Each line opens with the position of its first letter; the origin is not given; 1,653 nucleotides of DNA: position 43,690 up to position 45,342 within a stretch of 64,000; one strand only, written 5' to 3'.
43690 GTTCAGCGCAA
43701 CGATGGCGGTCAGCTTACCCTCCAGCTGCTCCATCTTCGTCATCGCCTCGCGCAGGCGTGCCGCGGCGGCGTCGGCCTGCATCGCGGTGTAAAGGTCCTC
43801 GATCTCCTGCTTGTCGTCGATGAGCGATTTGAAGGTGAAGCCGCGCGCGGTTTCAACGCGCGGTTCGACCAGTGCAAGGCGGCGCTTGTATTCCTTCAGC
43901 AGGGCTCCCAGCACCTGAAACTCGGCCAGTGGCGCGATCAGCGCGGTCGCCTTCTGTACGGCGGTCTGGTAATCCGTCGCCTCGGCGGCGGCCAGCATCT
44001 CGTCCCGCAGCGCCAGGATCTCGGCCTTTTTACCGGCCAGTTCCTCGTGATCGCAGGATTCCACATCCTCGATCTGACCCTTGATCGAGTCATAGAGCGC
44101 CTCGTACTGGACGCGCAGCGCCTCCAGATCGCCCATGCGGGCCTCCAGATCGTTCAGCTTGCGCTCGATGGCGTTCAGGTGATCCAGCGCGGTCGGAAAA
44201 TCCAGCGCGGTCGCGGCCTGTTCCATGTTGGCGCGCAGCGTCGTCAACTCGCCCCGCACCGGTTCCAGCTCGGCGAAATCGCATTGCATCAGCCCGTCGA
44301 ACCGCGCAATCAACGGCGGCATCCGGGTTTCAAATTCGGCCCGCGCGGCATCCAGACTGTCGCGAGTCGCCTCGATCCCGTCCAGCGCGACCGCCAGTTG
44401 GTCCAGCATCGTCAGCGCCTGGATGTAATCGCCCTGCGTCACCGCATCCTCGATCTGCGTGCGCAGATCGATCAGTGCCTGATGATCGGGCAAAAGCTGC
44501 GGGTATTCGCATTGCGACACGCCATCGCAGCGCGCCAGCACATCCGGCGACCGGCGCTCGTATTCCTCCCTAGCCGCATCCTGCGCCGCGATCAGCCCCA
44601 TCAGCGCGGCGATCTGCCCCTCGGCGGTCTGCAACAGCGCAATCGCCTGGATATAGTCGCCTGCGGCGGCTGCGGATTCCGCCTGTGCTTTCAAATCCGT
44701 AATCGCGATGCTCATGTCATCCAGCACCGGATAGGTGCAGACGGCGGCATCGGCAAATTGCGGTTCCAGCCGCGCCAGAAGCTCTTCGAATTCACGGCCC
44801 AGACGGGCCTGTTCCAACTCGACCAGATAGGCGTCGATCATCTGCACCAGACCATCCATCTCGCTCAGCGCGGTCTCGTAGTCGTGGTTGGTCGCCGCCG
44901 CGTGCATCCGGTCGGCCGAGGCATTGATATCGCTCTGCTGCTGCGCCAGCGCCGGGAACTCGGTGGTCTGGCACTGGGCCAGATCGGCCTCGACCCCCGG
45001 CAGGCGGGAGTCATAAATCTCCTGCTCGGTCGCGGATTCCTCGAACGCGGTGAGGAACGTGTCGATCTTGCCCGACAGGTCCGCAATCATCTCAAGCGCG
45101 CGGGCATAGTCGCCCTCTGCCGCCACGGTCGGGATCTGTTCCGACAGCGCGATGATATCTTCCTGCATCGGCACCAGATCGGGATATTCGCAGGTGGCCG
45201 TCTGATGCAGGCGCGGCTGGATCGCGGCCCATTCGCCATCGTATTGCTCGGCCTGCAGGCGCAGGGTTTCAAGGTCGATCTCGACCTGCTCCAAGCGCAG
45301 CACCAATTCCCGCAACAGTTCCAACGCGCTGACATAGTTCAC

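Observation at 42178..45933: Giant (1244 aa) hyper-acidic, all-helical tandem-repeat protein of unrecognisable family inserted in a conserved aroA-trmB housekeeping block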

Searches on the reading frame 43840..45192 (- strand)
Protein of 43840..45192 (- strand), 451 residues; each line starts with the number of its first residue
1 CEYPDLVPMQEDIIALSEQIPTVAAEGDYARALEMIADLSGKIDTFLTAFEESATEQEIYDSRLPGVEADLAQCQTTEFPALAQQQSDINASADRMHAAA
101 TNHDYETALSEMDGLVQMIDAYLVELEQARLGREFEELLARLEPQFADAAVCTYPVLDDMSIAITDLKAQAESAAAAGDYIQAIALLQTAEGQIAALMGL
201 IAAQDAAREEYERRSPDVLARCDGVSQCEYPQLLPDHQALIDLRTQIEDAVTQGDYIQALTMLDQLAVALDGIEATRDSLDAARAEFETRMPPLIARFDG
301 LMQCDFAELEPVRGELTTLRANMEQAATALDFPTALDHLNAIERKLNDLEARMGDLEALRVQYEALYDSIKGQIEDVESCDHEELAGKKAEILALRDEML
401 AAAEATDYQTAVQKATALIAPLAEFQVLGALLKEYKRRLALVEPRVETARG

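Call 58: predict_structure(alignment_id=A6)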
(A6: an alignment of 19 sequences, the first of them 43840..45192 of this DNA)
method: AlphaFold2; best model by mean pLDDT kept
length: 451 residues; sequences in the alignment: 19
mean_pLDDT: 92.4   pTM: 0.58
mean pLDDT of the five models: 92.4, 91.6, 91.2, 90.8, 90.0
residues with pLDDT >= 90: 373; 70-90: 77; 50-70: 1; < 50: 0
segments of 3 or more residues with pLDDT < 50: none
pLDDT, mean of each block of 10 residues (from residue 1): 89 94 93 94 94 94 93 86 92 95 93 94 93 96 93 91 96 96 97 96 96 95 84 91 95 96 96 94 96 93 86 93 96 96 94 91 93 91 88 94 91 93 91 85 76 70
secondary structure, 60 per line:
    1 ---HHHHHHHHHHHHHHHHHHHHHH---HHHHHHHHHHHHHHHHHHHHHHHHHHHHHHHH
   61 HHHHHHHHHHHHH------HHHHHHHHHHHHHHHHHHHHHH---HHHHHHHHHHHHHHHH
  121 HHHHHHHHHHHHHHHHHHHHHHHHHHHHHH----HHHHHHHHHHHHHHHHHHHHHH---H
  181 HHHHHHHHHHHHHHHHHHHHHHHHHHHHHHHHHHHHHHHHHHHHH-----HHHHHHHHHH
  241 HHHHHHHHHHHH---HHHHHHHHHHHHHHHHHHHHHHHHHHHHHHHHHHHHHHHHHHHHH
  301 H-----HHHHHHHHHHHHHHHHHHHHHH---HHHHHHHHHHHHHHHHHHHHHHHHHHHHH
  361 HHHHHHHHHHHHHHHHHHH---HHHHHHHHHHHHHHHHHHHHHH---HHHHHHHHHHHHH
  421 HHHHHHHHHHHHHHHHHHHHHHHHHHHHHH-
elements in order: H4-25 H29-73 H80-101 H105-150 H155-176 H180-225 H231-252 H256-301 H307-328 H332-379 H383-404 H408-450
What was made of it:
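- On TPR / Sel1 / PPR: Helix lengths are 22 and 46 residues (call 58).
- Closest known: TPR / PPR / Sel1 helical-hairpin repeats. Different: The helices are 22 + 46 residues, not two ~14-residue helices (call 58).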

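Call 61: fold_search(model_id=the predicted structure, library=pdb)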
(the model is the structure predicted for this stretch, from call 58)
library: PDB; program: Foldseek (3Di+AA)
matches with E <= 10: 80; with E <= 0.001: 0
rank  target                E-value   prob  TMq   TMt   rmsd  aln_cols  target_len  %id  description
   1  7unh_A                4.6e-02  0.85  0.12  0.20  34.5       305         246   16  De novo designed chlorophyll dimer protein in apo state, SP2 (released 2023-04-19)
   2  7unh_B                9.0e-02  0.75  0.12  0.21  34.5       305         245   16  De novo designed chlorophyll dimer protein in apo state, SP2 (released 2023-04-19)
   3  7uni_A                1.3e-01  0.72  0.12  0.21  34.5       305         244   16  De novo designed chlorophyll dimer protein with Zn pheophorbide a methyl ester, SP2-ZnPPaM (released 2023-04-19)
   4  7uni_C                2.0e-01  0.57  0.12  0.21  35.1       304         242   16  De novo designed chlorophyll dimer protein with Zn pheophorbide a methyl ester, SP2-ZnPPaM (released 2023-04-19)
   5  7uni_B                2.2e-01  0.80  0.14  0.25  33.1       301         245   16  De novo designed chlorophyll dimer protein with Zn pheophorbide a methyl ester, SP2-ZnPPaM (released 2023-04-19)
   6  6bfi_A                2.5e-01  0.28  0.16  0.10  44.4       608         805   13  Vinculin homolog in a sponge (phylum Porifera) reveals vertebrate-like cell adhesions involved in early multicellular  (released 2018-06-13)
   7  1tr2_B                3.2e-01  0.18  0.14  0.08  59.8       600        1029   12  Crystal structure of human full-length vinculin (residues 1-1066) (released 2005-11-15)
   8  7udm_A                3.6e-01  0.38  0.12  0.19  59.8       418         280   12  Crystal structure of designed helical repeat protein RPB_PLP1_R6 in alternative conformation 1 (with peptide) (released 2023-03-22)
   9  6bfi_B                4.1e-01  0.21  0.16  0.10  49.0       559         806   12  Vinculin homolog in a sponge (phylum Porifera) reveals vertebrate-like cell adhesions involved in early multicellular  (released 2018-06-13)
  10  7udm_B                5.4e-01  0.28  0.13  0.19  57.9       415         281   12  Crystal structure of designed helical repeat protein RPB_PLP1_R6 in alternative conformation 1 (with peptide) (released 2023-03-22)
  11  7udn_A                5.9e-01  0.33  0.13  0.20  58.9       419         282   12  Crystal structure of designed helical repeat protein RPB_PLP1_R6 in alternative conformation 2 (released 2023-03-22)
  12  7uni_D                6.5e-01  0.35  0.13  0.22  35.7       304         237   15  De novo designed chlorophyll dimer protein with Zn pheophorbide a methyl ester, SP2-ZnPPaM (released 2023-04-19)
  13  1tr2_A                6.5e-01  0.13  0.14  0.08  60.1       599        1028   12  Crystal structure of human full-length vinculin (residues 1-1066) (released 2005-11-15)
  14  7zda_C                7.8e-01  0.15  0.14  0.11  44.0       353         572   14  IF(apo/asym) conformation of CydDC in ADP+Pi(CydC)/ATP(CydD) bound state (Dataset-2) (released 2023-04-19)
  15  7zdc_C                8.5e-01  0.11  0.12  0.11  44.5       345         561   17  IF(heme/confined) conformation of CydDC in ADP(CydD) bound state (Dataset-3) (released 2023-04-19)
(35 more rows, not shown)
